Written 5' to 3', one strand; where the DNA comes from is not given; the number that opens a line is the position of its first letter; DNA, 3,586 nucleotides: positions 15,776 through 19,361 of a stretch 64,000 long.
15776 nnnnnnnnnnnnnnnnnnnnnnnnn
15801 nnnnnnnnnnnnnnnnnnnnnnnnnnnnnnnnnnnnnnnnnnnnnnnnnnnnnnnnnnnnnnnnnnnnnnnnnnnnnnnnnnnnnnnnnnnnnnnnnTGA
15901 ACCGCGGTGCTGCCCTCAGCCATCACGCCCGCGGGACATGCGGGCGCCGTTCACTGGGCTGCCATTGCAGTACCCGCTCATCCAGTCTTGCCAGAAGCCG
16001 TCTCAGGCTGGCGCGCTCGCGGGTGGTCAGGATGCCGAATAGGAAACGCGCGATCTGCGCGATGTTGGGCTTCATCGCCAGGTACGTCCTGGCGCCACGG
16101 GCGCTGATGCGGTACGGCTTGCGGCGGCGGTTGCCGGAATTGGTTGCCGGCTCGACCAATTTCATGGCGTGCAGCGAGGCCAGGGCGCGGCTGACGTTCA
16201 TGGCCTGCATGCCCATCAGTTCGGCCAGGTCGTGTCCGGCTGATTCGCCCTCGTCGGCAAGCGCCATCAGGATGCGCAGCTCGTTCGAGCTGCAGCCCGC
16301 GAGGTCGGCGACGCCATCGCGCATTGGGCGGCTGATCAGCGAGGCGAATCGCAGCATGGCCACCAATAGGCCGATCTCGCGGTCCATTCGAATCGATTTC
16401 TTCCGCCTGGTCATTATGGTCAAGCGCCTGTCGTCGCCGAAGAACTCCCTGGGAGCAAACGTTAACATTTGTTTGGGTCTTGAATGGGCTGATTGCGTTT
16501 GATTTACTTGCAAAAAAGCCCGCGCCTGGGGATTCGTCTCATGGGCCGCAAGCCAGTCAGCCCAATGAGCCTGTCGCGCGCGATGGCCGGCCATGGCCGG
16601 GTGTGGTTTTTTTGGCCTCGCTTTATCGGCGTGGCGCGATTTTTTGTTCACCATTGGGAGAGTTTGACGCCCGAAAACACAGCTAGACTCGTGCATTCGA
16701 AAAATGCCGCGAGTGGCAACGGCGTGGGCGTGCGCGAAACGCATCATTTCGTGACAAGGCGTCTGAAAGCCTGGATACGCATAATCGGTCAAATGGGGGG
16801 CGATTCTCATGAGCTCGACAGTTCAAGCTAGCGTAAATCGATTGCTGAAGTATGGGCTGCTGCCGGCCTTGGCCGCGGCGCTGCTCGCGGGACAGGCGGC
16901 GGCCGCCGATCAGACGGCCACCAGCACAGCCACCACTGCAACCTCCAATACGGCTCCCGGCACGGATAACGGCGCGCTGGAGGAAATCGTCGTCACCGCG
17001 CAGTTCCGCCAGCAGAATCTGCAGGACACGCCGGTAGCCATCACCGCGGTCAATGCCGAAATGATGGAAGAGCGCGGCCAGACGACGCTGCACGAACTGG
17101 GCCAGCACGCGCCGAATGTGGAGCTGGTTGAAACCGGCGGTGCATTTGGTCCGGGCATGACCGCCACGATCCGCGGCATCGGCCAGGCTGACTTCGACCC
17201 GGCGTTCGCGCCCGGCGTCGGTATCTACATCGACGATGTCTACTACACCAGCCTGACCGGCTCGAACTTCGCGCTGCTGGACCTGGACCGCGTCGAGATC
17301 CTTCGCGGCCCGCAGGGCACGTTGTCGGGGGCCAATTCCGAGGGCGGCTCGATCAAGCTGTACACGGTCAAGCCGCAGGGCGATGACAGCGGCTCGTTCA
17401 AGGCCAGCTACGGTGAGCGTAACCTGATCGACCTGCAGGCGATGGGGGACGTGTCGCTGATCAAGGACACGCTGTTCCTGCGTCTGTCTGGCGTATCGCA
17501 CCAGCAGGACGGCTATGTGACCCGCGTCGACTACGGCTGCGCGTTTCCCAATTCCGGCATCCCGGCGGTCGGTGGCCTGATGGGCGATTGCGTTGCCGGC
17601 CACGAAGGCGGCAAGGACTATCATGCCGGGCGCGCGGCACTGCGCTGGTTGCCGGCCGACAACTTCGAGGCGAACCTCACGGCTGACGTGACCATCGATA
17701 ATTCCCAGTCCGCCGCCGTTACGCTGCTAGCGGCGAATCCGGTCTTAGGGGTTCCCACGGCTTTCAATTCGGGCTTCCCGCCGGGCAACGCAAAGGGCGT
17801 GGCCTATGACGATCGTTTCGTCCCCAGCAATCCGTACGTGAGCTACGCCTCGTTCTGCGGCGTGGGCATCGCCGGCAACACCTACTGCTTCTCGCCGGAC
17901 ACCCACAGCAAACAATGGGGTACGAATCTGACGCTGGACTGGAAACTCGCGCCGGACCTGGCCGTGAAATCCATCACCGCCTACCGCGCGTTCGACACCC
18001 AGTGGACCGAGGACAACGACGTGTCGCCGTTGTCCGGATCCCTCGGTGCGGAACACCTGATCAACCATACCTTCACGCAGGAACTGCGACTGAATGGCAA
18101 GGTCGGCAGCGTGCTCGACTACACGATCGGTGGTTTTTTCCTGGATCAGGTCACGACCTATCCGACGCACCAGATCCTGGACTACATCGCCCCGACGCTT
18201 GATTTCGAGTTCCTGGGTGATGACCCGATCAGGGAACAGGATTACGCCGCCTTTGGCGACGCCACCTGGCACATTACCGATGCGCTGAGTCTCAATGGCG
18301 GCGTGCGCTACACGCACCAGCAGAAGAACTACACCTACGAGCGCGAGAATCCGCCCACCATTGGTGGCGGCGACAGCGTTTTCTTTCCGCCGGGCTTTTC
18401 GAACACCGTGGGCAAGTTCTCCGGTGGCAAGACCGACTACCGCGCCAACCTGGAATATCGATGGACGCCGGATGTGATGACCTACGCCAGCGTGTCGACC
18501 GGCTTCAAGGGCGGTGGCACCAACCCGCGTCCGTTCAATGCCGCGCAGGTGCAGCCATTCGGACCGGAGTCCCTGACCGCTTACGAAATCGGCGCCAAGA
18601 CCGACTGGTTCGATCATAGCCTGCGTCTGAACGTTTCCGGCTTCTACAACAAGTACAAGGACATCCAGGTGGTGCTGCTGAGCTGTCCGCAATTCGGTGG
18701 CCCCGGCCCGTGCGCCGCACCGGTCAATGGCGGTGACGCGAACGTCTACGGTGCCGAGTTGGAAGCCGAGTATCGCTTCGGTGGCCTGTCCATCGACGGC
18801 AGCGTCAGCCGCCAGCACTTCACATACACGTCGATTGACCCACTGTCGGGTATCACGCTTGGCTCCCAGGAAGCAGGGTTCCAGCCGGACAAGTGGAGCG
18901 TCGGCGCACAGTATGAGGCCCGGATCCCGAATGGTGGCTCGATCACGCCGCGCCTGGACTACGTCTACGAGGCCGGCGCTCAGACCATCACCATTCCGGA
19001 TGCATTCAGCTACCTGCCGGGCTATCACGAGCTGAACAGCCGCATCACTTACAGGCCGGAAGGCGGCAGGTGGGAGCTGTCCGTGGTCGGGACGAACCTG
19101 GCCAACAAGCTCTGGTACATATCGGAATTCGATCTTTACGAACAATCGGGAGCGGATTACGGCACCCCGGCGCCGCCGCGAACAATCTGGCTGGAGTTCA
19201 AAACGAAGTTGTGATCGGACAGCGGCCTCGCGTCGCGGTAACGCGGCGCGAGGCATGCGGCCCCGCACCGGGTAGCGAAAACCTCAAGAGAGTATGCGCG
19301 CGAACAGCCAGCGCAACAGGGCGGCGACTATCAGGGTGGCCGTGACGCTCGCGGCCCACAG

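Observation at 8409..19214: MarR-linked accessory cluster: two CmcJ/NvfI-like oxygenases, four NTF2/SnoaL-like paralogues, a TonB receptor, an MFS transporter and two SDRs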

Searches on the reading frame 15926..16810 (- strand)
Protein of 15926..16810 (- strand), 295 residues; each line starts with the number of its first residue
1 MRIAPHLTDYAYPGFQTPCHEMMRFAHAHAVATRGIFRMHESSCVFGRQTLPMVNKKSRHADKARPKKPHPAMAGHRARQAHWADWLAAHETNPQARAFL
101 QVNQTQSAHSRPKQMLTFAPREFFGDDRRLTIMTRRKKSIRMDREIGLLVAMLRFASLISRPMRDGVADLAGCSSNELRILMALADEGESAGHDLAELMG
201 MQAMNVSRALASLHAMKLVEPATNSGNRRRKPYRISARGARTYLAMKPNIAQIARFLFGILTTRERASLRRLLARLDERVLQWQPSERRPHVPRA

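Call 7: search_protein_families(library=pfam, proteins=[window:15926-16810:-], max_evalue=0.01)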
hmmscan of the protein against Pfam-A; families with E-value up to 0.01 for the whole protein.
window:15926-16810:- (295 aa): 7 families
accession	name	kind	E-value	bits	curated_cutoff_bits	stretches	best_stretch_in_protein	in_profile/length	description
PF12802.13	MarR_2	-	5.3e-08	33.4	27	1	175-230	5-61/61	MarR family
PF01047.28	MarR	-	0.00039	20.7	24.6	1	174-230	2-58/59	MarR family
PF02002.24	TFIIE_alpha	-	0.0012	19.1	22.9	1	176-220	14-58/105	TFIIE alpha subunit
PF01978.25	TrmB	-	0.0013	19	25.6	1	172-225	5-58/68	Sugar-specific transcriptional regulator TrmB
PF13463.12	HTH_27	-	0.0019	18.8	22.2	1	176-239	4-68/68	Winged helix DNA-binding domain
PF25212.1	HVO_A0114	-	0.0025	18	27.6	1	175-232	22-77/84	HVO_A0114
PF01022.26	HTH_5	-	0.0039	17.5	22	1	178-220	5-46/47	Bacterial regulatory protein, arsR family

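Call 8: search_protein_families(library=ncbifam, proteins=[window:15926-16810:-], max_evalue=0.01)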
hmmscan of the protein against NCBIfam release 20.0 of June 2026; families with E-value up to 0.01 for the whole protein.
window:15926-16810:- (295 aa): 7 families
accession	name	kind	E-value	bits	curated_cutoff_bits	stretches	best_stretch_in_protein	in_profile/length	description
NF033788.1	HTH_metalloreg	subfamily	9.8e-07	28.5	55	1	177-222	13-58/77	metalloregulator ArsR/SmtB family transcription factor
TIGR01884.1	cas_HTH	subfamily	5.1e-05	22.7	60.2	1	163-222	130-189/202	CRISPR-associated CARF protein Csa3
TIGR02337.1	HpaR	equivalog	9.2e-05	22.3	121.2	1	174-276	27-129/130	homoprotocatechuate degradation operon regulator HpaR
NF053777.1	Saro0803TransReg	equivalog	0.00028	20.6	200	1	161-276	24-138/140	Saro_0803 family transcriptional regulator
NF053606.1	Sta1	subfamily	0.0016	18.5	80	1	172-233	17-79/100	Sta1 family transcriptional regulator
NF040939.2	trans_reg_lrs14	equivalog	0.0072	16.3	90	0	172-232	18-79/103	Lrs14 family HTH-type transcriptional regulator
NF053755.1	MsvR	equivalog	0.0088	15.7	220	0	177-240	15-77/236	transcriptional factor MsvR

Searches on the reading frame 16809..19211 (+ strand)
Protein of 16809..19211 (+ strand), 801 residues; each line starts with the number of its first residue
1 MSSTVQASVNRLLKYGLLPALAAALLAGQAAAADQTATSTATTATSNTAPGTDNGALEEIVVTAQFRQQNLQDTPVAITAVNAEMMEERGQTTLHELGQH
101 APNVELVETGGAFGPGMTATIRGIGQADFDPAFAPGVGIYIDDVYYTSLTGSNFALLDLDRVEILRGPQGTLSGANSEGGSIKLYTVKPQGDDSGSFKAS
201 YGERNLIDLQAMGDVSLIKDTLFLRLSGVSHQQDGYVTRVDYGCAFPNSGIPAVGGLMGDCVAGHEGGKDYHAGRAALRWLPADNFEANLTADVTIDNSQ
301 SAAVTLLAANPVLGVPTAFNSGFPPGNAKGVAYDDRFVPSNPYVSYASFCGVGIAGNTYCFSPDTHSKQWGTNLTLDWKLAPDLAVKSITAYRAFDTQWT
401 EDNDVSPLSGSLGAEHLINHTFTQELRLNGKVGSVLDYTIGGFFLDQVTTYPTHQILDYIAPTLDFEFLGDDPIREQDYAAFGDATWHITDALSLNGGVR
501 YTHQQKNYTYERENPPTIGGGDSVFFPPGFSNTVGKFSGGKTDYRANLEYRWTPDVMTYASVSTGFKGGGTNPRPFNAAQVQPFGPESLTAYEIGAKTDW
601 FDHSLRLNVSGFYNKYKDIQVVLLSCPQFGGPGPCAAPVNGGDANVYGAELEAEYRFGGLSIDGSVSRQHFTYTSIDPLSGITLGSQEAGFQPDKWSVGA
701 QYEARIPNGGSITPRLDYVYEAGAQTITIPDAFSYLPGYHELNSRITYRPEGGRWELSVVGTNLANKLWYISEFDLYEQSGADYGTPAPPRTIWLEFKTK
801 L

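Call 7: search_protein_families(library=pfam, proteins=[window:16809-19211:+], max_evalue=0.01)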
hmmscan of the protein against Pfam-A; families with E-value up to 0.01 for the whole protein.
window:16809-19211:+ (801 aa): 2 families
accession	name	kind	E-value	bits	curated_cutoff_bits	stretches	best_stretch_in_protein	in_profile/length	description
PF00593.30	TonB_dep_Rec_b-barrel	-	1.3e-41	144.3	27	1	332-764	33-436/436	TonB dependent receptor-like, beta-barrel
PF07715.20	Plug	-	2.2e-16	60.8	23.9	1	71-180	2-106/107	TonB-dependent Receptor Plug Domain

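Call 8: search_protein_families(library=ncbifam, proteins=[window:16809-19211:+], max_evalue=0.01)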
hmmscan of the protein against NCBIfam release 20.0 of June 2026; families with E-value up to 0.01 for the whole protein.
window:16809-19211:+ (801 aa): 26 families (the best 25 are shown)
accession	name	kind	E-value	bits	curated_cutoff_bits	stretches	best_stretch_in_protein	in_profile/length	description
TIGR01783.1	TonB-siderophor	subfamily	9.9e-34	117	223.5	2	73-238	1-160/649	TonB-dependent siderophore receptor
TIGR01785.1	TonB-hemin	subfamily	2.4e-21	75.9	316.85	2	475-702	362-584/677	TonB-dependent heme/hemoglobin receptor family protein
TIGR01786.1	TonB-hemlactrns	subfamily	4.3e-16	58.4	323.75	2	473-701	387-610/719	TonB-dependent hemoglobin/transferrin/lactoferrin family receptor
TIGR01779.1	TonB-B12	equivalog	1.2e-13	50.5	599.7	1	36-239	8-205/614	TonB-dependent vitamin B12 receptor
NF010010.0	PRK13483.1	equivalog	9.3e-13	47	927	2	38-199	14-175/660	ligand-gated channel protein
NF053590.1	TonB_dep_TOL0244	equivalog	1e-11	44.2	645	2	576-767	404-578/604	TOL_0244 family TonB-dependent receptor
NF007349.0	PRK09840.1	equivalog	1.5e-10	39.7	686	1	18-204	18-192/760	catecholate siderophore receptor Fiu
NF010038.0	PRK13513.1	equivalog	5.2e-10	38.5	942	1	39-201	20-179/659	ligand-gated channel protein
TIGR04056.1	OMP_RagA_SusC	subfamily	6e-10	38.1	368.25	2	550-656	618-722/981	SusC/RagA family TonB-linked outer membrane protein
NF047944.1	FoxamRcptFoxA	equivalog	3.6e-09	35.5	1300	1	47-237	30-214/697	ferrioxamine B receptor FoxA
NF007465.0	PRK10044.1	equivalog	4.7e-09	35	803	1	27-208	28-208/726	ferrichrome porin FhuA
NF052649.1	TonRcptRhtA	equivalog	2.8e-07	29.1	1100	1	26-195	11-173/744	TonB-dependent siderophore receptor RhtA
NF010012.0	PRK13486.1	equivalog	3.5e-07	29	924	0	60-198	28-169/696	TonB-dependent receptor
NF041535.1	TonB_rec_PqqU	equivalog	4.5e-07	28.5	1200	1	64-204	5-151/676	TonB-dependent receptor PqqU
NF049960.1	siderphRecptFauA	equivalog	9.8e-07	27.6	900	1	27-216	27-209/727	TonB-dependent alcaligin siderophore receptor FauA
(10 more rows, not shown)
